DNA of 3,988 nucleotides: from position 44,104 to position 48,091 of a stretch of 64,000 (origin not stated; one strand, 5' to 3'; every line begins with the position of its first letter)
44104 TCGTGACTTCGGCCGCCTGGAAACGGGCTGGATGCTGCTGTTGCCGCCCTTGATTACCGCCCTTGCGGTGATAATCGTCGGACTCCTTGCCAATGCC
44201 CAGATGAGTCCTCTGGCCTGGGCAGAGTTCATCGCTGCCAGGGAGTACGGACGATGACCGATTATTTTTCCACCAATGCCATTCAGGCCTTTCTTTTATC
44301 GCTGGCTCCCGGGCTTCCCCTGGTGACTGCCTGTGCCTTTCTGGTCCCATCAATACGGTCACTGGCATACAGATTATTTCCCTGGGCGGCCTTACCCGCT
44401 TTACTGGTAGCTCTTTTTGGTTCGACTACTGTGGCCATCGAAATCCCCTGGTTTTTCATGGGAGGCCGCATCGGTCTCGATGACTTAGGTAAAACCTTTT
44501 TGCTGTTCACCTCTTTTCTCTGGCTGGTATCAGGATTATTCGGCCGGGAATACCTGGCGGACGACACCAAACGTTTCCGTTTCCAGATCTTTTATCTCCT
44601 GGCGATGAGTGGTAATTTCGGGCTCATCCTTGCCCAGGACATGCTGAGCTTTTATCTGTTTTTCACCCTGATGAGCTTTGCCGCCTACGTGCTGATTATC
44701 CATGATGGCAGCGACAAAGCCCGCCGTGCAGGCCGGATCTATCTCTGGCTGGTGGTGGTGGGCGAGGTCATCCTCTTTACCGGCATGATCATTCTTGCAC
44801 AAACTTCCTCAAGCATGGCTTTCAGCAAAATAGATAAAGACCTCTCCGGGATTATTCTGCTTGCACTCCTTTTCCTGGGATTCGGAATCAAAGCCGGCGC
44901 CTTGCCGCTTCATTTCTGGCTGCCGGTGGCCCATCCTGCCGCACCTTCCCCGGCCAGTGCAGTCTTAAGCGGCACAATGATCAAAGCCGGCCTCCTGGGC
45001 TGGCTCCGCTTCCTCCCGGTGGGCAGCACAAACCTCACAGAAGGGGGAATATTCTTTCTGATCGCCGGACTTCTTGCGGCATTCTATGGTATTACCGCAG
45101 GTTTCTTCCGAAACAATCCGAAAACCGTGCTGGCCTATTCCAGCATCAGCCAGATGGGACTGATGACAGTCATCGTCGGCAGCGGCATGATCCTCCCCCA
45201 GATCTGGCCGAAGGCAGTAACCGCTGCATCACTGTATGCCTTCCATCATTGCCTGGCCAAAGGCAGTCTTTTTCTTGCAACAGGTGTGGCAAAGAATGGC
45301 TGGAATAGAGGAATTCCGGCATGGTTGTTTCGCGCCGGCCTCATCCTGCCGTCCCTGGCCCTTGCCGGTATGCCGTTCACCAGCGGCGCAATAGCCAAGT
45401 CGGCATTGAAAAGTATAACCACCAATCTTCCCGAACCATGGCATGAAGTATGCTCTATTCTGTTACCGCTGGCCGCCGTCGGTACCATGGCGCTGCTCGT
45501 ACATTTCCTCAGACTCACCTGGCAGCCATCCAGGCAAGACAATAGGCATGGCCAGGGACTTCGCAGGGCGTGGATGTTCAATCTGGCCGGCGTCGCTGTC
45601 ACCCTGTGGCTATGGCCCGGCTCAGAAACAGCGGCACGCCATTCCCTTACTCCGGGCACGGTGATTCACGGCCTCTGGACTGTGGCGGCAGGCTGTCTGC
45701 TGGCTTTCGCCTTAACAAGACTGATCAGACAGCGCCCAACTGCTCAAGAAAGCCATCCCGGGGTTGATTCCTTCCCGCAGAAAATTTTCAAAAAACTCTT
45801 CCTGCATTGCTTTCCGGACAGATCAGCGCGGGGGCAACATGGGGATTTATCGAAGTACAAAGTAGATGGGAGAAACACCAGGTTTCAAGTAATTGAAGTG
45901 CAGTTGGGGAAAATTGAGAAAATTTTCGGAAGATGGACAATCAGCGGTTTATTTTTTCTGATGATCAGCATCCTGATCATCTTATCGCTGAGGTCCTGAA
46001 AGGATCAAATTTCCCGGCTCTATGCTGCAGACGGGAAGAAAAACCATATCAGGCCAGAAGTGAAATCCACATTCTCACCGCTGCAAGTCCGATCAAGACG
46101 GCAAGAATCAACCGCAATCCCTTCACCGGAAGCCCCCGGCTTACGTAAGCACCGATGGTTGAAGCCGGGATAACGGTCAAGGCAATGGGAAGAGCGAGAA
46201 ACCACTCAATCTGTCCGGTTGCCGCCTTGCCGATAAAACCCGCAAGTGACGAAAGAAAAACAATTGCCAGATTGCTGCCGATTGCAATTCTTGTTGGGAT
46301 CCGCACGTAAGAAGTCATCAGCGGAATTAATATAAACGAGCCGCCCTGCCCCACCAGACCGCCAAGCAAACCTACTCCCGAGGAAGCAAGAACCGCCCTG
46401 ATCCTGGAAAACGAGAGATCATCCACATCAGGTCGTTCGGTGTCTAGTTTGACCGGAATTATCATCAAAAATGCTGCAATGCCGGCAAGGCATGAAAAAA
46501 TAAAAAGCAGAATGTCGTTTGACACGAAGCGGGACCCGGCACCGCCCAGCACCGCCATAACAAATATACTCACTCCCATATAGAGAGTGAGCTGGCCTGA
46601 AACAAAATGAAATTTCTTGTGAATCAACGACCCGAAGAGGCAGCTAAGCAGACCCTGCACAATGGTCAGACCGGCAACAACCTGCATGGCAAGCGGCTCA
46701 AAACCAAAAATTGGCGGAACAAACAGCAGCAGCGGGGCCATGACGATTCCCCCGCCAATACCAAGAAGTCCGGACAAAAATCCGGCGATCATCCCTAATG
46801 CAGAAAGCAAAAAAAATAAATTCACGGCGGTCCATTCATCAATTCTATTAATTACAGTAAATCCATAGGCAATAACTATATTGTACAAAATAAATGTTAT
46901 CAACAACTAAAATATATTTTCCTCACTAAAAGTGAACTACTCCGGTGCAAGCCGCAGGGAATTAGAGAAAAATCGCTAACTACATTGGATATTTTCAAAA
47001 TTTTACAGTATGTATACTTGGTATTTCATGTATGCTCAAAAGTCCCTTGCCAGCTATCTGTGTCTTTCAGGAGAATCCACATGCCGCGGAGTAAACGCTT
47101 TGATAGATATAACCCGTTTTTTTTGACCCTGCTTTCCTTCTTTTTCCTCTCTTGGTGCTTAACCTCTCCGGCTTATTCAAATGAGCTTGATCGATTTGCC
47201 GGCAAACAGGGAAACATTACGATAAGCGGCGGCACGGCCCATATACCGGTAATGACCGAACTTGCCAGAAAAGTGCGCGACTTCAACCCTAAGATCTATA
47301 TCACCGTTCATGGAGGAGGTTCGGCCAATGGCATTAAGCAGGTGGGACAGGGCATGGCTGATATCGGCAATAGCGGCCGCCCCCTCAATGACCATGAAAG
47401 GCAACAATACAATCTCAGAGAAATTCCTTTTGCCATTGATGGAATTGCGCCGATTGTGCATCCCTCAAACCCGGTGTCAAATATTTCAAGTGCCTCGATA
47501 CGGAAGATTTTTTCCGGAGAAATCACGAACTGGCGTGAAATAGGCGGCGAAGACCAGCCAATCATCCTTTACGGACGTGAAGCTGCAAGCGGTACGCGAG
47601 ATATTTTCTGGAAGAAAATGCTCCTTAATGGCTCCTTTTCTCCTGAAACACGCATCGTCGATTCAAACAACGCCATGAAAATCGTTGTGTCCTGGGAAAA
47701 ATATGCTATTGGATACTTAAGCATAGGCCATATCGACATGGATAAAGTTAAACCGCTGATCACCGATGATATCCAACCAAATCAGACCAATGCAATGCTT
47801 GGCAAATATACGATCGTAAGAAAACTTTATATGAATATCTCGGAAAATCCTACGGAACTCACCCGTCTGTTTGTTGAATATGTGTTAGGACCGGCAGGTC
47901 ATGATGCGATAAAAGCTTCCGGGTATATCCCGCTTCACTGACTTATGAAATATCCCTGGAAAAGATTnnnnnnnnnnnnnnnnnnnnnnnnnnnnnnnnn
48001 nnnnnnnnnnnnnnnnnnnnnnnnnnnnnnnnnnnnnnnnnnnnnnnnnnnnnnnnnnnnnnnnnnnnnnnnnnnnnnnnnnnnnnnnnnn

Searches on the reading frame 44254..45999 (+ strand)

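Call 49: search_protein_families(library=pfam, proteins=[window:44254-45999:+], max_evalue=0.001)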
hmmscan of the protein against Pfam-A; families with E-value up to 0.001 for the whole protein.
window:44254-45999:+ (581 aa): 1 family
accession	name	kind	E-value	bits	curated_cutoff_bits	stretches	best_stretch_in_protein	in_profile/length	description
PF00361.26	Proton_antipo_M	-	6.6e-36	124.4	21.5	1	127-346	1-222/294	NADH:quinone oxidoreductase/Mrp antiporter, TM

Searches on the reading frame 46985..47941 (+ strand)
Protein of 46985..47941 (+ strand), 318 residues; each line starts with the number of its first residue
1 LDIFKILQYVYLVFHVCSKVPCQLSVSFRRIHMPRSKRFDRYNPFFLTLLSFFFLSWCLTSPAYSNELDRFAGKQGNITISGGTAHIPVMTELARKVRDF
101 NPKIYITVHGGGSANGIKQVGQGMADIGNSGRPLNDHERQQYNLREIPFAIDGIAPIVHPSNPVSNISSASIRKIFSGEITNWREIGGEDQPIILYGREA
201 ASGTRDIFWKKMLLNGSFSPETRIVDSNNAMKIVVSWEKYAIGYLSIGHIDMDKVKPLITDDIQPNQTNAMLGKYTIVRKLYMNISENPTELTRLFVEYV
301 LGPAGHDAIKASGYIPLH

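Call 48: search_protein_families(library=pfam, proteins=[window:46985-47941:+], max_evalue=0.001)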
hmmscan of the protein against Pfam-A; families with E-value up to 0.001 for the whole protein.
window:46985-47941:+ (318 aa): 3 families
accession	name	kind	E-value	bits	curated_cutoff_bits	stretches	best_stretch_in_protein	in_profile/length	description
PF12849.12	PBP_like_2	-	5e-35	122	27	1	74-302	8-265/267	PBP superfamily domain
PF12727.12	PBP_like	-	1.7e-10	40.8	27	1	95-243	2-148/193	PBP superfamily domain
PF13531.11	SBP_bac_11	-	0.0009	19.5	25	0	79-314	2-226/227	Bacterial extracellular solute-binding protein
